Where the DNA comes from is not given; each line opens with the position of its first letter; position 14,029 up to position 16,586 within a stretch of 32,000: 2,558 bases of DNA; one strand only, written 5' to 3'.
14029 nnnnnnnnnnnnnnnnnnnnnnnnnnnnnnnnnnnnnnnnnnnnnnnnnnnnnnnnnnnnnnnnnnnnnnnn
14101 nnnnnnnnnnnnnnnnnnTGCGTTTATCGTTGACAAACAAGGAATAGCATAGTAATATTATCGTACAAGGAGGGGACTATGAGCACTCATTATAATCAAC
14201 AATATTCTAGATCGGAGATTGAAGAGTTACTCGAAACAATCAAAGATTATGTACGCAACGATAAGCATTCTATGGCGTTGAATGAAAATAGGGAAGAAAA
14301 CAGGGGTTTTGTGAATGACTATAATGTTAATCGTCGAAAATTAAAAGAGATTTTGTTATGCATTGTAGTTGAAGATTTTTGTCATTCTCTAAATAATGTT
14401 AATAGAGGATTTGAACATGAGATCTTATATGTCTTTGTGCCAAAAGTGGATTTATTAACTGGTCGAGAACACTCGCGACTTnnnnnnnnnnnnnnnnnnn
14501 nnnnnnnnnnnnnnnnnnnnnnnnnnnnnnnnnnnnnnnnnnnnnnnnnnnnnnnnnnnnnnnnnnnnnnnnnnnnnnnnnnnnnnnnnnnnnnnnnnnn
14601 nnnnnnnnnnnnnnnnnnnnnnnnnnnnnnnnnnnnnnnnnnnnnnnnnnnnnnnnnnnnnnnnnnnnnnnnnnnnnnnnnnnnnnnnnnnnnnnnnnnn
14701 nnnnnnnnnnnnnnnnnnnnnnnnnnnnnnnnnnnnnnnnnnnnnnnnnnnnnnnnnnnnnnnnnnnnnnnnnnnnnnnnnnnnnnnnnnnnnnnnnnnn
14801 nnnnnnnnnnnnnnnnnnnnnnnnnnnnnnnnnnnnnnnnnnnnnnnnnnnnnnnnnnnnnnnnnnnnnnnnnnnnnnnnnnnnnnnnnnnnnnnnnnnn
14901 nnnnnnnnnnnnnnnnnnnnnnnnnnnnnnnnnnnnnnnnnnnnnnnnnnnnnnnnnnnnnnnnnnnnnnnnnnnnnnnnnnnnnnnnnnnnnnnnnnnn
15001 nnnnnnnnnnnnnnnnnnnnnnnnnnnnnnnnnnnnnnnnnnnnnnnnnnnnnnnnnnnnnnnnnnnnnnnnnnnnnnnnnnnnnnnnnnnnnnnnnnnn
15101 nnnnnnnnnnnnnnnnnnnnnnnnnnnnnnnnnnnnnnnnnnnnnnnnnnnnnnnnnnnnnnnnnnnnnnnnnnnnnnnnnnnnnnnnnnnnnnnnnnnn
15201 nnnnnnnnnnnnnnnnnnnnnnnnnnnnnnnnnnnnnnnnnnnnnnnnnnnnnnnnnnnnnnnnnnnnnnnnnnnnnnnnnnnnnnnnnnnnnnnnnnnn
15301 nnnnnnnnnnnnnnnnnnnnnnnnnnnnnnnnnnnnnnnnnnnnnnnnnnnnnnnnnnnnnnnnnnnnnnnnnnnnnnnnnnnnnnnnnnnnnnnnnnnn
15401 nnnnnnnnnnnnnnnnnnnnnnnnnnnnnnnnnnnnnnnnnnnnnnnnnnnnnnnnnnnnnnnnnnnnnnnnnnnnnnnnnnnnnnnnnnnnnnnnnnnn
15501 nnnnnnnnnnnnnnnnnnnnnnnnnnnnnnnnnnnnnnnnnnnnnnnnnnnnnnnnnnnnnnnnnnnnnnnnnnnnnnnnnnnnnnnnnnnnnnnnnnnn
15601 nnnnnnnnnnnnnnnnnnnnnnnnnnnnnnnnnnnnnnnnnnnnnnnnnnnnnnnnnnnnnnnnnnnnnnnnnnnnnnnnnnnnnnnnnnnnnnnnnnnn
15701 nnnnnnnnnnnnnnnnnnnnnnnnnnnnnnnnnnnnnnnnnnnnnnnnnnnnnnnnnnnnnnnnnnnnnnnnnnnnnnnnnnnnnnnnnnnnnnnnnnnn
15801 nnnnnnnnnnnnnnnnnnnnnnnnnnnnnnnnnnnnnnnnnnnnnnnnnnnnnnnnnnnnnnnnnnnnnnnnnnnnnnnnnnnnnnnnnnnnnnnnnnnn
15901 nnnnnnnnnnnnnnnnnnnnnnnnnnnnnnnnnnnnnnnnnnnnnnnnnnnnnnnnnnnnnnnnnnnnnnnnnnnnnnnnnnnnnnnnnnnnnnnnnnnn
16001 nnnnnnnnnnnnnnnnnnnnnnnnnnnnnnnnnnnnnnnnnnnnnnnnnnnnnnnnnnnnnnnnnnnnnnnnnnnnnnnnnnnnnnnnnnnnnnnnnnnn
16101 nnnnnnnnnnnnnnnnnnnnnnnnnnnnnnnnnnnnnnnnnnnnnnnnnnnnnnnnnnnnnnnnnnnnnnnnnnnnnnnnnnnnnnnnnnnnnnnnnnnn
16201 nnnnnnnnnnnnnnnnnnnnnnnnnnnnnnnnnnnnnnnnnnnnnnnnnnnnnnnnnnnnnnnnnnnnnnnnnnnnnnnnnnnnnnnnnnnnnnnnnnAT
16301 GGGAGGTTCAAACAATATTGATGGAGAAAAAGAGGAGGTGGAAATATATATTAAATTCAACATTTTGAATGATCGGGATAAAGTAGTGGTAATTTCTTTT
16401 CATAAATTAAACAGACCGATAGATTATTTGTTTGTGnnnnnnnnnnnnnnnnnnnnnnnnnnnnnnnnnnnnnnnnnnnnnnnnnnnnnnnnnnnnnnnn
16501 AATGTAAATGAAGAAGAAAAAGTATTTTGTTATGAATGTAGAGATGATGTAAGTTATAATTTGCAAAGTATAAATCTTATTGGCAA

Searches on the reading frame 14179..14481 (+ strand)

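Call 5: search_protein_families(library=pfam, max_evalue=0.1, proteins=[window:14179-14481:+])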
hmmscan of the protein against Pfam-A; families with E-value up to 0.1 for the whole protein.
seq(101 aa): 1 family
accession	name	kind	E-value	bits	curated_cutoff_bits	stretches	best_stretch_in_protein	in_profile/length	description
PF25190.1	Tad5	-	0.045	14.3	27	1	12-51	56-98/123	Type I Thoeris inhibitor Tad5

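Call 6: search_protein_families(library=ncbifam, max_evalue=0.1, proteins=[window:14179-14481:+])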
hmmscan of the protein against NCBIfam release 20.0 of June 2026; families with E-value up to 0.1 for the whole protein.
seq(101 aa): 1 family
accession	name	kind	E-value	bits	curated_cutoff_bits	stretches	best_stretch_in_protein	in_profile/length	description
NF041819.1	Dsr2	equivalog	0.03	12.3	1400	1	6-69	957-1017/1215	anti-phage defense-associated sirtuin Dsr2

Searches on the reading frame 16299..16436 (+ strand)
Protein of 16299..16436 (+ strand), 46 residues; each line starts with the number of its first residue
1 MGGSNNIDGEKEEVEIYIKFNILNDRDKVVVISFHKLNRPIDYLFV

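Call 5: search_protein_families(library=pfam, max_evalue=0.1, proteins=[window:16299-16436:+])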
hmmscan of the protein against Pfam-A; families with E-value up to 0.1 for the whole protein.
seq(46 aa): 0 families

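Call 6: search_protein_families(library=ncbifam, max_evalue=0.1, proteins=[window:16299-16436:+])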
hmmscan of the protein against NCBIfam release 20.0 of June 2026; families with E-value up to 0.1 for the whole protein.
seq(46 aa): 1 family
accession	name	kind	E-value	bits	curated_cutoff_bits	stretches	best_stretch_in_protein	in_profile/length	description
NF004590.0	PRK05928.3-2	equivalog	0.041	13.5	330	1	13-33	157-177/209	uroporphyrinogen-III synthase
